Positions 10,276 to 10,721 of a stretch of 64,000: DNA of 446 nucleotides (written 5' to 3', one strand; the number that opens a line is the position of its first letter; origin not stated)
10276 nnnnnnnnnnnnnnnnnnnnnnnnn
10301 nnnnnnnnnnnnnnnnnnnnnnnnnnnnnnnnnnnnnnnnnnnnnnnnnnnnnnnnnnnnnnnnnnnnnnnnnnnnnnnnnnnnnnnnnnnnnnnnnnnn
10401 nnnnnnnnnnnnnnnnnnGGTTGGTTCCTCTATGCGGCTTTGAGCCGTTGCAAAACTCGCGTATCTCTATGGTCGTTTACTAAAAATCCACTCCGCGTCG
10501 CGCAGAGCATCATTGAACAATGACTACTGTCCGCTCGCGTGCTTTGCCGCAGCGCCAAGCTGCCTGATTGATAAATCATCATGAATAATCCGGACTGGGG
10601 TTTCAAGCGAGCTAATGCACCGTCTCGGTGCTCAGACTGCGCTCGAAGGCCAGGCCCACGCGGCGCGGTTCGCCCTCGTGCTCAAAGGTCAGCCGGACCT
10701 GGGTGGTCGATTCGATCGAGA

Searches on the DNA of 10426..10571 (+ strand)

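Call 72: search_dna_similar(query=window:10426-10571:+, collection=phages, mode=distant, max_evalue=0.001, max_rows=10)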
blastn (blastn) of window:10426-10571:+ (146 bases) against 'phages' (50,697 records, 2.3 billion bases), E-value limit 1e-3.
No match.
